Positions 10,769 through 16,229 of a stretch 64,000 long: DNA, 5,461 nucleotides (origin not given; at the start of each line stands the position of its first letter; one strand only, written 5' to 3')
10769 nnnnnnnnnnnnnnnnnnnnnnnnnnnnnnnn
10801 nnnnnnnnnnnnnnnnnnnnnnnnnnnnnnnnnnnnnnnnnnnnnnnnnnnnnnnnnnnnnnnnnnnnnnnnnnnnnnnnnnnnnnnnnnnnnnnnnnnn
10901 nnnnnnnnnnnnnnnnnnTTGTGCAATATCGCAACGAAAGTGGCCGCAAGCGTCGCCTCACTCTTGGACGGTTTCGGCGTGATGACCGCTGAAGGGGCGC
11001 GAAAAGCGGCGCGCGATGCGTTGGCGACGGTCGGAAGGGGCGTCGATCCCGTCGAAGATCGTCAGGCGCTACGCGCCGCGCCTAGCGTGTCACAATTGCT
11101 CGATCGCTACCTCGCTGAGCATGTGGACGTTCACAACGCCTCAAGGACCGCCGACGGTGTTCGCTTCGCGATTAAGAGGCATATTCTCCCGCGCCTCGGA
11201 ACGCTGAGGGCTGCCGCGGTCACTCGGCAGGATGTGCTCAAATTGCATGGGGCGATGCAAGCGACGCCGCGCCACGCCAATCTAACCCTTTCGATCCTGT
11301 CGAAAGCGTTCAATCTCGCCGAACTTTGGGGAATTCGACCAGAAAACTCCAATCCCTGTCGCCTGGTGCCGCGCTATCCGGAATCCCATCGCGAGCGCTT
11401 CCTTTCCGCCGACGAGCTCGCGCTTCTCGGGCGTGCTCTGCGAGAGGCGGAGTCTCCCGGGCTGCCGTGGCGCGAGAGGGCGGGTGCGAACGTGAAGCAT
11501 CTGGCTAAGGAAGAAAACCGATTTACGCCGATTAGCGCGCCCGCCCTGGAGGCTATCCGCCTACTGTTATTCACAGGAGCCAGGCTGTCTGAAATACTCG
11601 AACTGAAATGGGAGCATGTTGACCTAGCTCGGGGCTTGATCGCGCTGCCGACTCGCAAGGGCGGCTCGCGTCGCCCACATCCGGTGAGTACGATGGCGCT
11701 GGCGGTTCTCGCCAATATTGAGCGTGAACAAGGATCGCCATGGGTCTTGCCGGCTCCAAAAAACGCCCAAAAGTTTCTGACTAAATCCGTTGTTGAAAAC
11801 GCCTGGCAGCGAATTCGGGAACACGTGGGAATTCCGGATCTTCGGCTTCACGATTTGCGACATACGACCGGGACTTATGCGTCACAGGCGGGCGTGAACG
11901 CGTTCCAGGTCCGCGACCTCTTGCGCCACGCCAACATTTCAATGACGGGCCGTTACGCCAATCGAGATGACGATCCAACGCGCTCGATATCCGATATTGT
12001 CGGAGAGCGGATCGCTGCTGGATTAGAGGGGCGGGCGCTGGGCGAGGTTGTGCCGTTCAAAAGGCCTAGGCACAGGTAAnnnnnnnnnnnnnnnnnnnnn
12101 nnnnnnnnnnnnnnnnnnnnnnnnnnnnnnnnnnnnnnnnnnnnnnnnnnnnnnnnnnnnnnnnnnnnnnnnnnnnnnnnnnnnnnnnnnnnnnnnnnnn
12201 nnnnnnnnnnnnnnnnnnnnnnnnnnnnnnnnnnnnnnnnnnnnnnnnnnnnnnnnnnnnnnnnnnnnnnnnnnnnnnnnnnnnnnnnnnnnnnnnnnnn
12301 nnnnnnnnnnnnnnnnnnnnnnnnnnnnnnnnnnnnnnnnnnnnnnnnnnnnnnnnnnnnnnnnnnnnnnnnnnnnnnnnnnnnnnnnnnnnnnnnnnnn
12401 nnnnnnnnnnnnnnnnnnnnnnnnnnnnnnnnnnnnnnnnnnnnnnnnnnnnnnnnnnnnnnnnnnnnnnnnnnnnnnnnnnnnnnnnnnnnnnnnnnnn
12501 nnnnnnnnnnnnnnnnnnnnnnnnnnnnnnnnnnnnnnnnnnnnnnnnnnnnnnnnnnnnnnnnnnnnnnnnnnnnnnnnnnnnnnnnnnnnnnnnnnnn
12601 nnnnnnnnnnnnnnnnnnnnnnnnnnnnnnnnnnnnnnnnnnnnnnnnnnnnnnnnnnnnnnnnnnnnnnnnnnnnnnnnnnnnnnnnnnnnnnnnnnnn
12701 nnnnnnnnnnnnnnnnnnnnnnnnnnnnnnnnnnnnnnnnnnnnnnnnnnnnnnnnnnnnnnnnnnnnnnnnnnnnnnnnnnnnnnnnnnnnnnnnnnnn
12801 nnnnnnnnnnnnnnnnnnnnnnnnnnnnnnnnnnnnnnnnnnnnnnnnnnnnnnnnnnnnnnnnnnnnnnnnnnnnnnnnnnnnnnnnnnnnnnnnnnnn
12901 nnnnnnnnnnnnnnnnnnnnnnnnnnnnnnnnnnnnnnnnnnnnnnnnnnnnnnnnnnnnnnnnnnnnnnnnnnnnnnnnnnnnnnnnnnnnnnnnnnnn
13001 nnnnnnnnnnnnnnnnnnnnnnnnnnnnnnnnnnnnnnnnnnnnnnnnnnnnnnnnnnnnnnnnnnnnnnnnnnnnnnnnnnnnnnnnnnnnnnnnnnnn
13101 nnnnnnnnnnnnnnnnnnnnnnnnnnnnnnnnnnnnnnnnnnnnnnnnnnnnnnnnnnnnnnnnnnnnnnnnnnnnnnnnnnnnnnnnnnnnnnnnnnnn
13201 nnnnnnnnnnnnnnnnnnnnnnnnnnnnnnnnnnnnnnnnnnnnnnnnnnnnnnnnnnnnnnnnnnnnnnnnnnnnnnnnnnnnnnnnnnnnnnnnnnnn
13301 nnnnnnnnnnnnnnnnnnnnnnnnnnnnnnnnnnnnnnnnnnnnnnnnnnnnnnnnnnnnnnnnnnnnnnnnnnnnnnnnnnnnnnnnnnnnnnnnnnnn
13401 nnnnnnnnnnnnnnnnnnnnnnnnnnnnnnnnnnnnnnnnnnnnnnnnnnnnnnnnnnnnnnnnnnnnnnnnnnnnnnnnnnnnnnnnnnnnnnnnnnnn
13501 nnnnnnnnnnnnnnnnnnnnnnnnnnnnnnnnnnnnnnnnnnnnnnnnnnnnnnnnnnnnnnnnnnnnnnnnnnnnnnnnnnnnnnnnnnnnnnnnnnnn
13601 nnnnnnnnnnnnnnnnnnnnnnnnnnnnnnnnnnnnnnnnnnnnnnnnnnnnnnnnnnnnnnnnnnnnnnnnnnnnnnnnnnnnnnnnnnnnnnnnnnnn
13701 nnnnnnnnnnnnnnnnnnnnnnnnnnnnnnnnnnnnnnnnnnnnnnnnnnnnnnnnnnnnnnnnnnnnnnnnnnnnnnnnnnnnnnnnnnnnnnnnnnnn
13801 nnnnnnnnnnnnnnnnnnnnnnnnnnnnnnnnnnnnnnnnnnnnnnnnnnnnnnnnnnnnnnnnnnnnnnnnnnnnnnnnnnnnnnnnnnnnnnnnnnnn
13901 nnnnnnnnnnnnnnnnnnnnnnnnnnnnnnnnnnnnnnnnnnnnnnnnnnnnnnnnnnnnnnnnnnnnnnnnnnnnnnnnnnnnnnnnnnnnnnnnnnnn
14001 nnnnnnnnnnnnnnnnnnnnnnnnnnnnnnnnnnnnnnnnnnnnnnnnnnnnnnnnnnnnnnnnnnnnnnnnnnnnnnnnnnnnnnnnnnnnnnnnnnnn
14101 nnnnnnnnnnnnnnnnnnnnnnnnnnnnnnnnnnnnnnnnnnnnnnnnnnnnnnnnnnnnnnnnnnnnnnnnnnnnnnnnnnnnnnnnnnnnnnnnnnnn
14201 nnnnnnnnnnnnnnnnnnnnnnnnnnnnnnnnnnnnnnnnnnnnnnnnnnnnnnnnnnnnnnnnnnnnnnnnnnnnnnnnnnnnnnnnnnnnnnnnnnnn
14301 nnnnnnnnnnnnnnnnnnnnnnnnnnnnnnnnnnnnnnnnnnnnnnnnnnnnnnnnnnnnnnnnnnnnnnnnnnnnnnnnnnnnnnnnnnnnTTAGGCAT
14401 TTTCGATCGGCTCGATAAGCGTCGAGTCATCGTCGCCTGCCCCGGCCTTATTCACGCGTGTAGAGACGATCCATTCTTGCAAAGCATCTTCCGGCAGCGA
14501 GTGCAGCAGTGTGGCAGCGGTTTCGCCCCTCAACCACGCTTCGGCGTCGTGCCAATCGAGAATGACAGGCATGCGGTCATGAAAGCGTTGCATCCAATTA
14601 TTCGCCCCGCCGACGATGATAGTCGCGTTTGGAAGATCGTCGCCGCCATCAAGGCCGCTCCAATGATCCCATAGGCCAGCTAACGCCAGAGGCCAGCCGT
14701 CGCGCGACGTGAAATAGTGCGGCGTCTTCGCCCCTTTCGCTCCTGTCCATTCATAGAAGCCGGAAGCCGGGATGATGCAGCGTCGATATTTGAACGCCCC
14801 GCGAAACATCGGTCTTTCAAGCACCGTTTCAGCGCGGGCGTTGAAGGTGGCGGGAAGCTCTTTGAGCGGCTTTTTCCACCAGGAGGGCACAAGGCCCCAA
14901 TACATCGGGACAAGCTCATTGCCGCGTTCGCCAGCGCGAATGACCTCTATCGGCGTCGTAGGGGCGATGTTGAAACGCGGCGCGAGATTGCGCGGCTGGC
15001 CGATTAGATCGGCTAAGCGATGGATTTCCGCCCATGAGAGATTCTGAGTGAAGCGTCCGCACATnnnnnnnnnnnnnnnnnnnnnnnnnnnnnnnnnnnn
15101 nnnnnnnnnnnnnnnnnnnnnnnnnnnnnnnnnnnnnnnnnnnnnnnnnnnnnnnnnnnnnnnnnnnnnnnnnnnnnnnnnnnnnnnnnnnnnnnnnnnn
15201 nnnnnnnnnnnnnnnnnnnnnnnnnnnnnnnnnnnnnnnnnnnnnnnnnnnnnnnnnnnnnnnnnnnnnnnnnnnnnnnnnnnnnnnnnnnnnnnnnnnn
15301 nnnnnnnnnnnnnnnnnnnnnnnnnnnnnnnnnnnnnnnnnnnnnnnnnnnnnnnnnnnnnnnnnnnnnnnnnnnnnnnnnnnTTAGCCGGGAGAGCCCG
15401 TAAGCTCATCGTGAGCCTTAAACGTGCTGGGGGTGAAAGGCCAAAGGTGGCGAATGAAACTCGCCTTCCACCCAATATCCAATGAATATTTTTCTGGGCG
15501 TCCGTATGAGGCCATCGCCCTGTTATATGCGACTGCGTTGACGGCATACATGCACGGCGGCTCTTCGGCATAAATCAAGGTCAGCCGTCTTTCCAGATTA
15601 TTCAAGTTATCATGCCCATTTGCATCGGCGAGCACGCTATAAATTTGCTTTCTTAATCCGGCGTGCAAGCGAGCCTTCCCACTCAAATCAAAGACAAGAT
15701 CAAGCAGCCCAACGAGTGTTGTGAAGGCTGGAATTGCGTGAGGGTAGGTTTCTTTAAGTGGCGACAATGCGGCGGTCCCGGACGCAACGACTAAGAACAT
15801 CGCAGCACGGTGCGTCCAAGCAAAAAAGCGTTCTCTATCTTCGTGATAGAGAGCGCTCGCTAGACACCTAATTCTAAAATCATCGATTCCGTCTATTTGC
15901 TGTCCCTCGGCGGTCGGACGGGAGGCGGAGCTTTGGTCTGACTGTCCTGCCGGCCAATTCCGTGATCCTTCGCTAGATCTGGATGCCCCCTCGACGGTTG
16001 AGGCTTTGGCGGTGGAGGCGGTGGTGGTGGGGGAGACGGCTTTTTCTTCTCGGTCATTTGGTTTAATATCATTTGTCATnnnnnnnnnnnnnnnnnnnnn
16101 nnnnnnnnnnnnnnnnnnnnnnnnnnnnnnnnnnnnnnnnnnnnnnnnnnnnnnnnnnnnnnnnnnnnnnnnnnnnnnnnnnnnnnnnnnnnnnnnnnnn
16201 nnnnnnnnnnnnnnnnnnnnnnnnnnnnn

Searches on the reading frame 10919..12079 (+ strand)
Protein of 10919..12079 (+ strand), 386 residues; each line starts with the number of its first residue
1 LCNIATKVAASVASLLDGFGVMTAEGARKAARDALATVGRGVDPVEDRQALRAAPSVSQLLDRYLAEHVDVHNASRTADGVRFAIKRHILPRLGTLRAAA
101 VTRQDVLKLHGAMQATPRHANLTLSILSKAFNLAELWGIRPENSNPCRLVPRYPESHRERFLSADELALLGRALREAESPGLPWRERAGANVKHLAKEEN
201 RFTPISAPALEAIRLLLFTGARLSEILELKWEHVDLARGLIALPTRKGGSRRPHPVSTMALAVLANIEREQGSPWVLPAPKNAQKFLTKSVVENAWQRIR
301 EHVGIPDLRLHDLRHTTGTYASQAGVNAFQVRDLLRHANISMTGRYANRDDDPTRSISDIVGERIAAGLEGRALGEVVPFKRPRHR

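Call 6: search_protein_families(library=pfam, proteins=[window:10919-12079:+], max_evalue=0.01)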
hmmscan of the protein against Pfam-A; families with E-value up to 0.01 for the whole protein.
window:10919-12079:+ (386 aa): 2 families
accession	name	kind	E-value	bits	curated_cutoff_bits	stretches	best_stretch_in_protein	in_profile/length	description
PF00589.27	Phage_integrase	-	5.6e-24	85.3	27.1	1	192-351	8-170/172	Phage integrase family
PF13356.12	Arm-DNA-bind_3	-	0.001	19.6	27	1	19-50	51-82/83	Arm DNA-binding domain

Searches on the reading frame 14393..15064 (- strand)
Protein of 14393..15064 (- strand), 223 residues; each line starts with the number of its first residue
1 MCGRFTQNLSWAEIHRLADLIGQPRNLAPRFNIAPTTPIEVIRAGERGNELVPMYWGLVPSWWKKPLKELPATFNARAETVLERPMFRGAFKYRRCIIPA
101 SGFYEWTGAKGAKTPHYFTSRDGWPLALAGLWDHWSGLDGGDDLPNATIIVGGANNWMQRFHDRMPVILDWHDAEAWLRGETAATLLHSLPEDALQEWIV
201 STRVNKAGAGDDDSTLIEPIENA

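Call 6: search_protein_families(library=pfam, proteins=[window:14393-15064:-], max_evalue=0.01)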
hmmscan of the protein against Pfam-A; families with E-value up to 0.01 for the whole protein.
window:14393-15064:- (223 aa): 1 family
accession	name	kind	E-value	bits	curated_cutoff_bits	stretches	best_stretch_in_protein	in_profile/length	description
PF02586.19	SRAP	-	8.9e-63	212.1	27.1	1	1-206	1-213/214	SOS response associated peptidase (SRAP)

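Call 53: search_protein_families(library=padloc, proteins=[window:14393-15064:-], max_evalue=0.01)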
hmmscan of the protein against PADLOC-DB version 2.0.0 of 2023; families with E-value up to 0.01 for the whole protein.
window:14393-15064:- (223 aa): 0 families

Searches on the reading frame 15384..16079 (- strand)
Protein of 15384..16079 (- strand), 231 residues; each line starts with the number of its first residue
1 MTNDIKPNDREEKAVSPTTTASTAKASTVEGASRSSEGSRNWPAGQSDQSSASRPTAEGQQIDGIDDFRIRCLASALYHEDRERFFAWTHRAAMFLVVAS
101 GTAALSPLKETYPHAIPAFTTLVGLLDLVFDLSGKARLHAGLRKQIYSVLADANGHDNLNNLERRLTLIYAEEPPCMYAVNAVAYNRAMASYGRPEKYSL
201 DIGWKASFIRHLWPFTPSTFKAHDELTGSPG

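Call 6: search_protein_families(library=pfam, proteins=[window:15384-16079:-], max_evalue=0.01)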
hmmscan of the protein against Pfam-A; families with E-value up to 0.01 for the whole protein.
window:15384-16079:- (231 aa): 0 families

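Call 29: search_protein_families(library=phrogs, proteins=[window:15384-16079:-], max_evalue=0.05)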
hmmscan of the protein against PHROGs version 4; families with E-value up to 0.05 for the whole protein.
window:15384-16079:- (231 aa): 2 families
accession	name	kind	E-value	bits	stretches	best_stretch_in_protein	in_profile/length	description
phrog_11791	-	unknown function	8.5e-15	55.7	1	75-205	20-158/173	-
phrog_6315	-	unknown function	0.0069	17.2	1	97-202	36-138/152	-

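Call 53: search_protein_families(library=padloc, proteins=[window:15384-16079:-], max_evalue=0.01)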
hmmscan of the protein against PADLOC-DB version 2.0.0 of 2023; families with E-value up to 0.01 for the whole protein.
window:15384-16079:- (231 aa): 0 families
